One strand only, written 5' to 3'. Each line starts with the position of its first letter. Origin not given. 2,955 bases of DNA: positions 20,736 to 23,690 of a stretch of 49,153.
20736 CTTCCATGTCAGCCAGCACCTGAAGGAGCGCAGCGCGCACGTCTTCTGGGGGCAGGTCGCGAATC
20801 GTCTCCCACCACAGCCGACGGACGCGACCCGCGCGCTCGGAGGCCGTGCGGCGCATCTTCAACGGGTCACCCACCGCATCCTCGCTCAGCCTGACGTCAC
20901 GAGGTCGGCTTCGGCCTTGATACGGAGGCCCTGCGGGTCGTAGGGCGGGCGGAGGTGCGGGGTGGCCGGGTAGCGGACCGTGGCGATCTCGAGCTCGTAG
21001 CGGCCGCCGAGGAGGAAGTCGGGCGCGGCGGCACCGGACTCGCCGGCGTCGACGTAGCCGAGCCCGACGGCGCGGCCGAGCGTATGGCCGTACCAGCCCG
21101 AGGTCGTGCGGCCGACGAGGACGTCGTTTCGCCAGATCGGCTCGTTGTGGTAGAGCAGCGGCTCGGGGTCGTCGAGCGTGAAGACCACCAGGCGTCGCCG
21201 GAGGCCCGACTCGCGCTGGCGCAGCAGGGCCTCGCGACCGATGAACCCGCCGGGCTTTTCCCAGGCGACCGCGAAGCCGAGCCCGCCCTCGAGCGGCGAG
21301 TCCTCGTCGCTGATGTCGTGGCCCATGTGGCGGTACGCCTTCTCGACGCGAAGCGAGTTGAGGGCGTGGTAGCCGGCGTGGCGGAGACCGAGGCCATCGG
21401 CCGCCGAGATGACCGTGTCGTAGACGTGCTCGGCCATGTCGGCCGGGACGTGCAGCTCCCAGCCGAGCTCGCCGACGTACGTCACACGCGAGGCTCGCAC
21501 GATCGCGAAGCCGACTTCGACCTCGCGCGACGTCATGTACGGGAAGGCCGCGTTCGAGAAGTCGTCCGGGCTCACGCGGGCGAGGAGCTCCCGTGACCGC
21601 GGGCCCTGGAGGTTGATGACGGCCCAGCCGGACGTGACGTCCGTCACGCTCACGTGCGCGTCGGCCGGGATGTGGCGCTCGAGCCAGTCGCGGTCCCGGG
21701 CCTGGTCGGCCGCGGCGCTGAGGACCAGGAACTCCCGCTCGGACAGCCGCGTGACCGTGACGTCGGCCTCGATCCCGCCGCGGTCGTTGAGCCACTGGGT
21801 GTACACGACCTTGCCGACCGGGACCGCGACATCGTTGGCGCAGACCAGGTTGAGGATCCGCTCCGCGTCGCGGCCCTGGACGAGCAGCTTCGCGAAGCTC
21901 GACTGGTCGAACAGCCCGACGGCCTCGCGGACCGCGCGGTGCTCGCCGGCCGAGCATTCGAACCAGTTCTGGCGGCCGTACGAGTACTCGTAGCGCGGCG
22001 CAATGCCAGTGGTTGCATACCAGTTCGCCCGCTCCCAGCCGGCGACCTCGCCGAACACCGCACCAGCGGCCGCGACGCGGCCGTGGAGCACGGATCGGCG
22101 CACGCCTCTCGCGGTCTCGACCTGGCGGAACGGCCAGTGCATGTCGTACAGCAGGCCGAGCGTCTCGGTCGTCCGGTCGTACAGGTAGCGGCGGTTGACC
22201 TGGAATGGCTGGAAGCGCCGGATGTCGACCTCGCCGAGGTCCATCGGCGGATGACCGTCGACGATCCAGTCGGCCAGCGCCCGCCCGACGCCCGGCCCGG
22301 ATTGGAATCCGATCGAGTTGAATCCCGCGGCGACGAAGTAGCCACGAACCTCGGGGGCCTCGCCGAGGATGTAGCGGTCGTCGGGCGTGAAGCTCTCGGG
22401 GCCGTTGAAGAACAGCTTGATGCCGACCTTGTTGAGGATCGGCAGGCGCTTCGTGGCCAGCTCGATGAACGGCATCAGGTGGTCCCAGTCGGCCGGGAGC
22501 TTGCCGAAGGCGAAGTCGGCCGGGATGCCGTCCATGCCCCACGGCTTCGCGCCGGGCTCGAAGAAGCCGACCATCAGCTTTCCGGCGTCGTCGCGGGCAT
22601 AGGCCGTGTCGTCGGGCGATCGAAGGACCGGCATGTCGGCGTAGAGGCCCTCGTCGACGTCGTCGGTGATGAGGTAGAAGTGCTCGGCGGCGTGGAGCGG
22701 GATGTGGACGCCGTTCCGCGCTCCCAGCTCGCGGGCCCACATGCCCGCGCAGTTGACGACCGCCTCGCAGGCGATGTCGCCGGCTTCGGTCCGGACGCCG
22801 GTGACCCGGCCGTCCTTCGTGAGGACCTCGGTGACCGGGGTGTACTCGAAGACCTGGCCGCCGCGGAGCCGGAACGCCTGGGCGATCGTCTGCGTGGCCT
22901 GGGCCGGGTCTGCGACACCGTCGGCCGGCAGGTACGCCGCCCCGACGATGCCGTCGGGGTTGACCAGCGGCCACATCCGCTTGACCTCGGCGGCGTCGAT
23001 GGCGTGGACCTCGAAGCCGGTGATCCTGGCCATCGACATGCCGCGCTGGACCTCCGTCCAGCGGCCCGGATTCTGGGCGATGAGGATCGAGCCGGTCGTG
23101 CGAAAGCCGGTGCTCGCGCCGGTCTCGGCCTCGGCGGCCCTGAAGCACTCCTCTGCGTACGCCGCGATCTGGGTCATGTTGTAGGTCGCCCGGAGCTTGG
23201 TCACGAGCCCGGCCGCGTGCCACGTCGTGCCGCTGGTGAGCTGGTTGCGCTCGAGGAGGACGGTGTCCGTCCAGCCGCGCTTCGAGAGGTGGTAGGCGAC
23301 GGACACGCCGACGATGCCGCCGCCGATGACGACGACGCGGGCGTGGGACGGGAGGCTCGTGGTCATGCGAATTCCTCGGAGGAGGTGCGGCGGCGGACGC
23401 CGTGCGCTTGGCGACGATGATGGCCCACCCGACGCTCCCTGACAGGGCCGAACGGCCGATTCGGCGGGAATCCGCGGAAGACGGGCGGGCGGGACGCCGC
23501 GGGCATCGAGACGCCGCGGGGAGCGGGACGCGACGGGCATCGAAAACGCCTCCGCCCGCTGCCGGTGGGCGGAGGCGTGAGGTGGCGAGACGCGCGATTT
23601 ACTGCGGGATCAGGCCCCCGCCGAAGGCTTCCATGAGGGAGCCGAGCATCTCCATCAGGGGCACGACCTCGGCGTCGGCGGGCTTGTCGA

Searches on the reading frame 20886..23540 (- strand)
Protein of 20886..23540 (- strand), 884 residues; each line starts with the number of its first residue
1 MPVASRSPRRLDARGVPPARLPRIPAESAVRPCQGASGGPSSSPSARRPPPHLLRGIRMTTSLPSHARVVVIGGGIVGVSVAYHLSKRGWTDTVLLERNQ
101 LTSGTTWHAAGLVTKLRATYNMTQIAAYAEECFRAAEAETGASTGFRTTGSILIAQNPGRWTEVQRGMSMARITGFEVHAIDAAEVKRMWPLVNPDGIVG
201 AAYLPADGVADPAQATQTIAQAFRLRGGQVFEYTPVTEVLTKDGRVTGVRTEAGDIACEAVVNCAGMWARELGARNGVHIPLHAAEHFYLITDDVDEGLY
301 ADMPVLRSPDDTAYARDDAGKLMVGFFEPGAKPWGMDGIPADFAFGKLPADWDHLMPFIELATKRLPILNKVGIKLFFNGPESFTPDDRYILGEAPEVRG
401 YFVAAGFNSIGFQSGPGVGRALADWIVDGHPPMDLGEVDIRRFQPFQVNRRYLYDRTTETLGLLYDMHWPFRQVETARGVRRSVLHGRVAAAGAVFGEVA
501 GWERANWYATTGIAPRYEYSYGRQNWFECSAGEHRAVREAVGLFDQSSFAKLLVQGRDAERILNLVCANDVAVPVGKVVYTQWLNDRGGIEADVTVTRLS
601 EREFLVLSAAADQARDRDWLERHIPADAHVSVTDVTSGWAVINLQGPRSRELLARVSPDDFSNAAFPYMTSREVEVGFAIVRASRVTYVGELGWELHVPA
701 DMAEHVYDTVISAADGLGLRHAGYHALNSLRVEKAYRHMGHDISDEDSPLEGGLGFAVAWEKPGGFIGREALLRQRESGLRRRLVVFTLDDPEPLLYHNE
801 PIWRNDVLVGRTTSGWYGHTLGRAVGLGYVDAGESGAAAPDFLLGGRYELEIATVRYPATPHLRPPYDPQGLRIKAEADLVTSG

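Call 23: search_protein_families(library=pfam, proteins=[window:20886-23540:-], max_evalue=0.001)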
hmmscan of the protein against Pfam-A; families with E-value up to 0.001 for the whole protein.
window:20886-23540:- (884 aa): 8 families
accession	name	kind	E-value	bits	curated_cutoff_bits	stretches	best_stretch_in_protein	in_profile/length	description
PF01571.26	GCV_T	-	1.1e-81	274.3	25.6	1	485-757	1-255/255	Aminomethyltransferase folate-binding domain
PF01266.30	DAO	-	2.5e-71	241.5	27.9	1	68-425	1-353/353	FAD dependent oxidoreductase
PF16350.10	FAO_M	-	1.5e-20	73.5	27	1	428-483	1-56/56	FAD dependent oxidoreductase central domain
PF08669.17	GCV_T_C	-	3.6e-20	72.1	25.9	1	782-868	1-80/80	Glycine cleavage T-protein C-terminal barrel domain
PF07992.20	Pyr_redox_2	-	3.5e-05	23.8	26.1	0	64-102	142-178/291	Pyridine nucleotide-disulphide oxidoreductase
PF00890.30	FAD_binding_2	-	0.00012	21.9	20.4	1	69-252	2-181/414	FAD binding domain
PF13450.12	NAD_binding_8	-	0.00014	22.5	21.9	1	71-120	1-51/68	NAD(P)-binding Rossmann-like domain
PF01946.23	Thi4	-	0.00019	21.2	26.2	0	67-109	18-60/235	Thi4 family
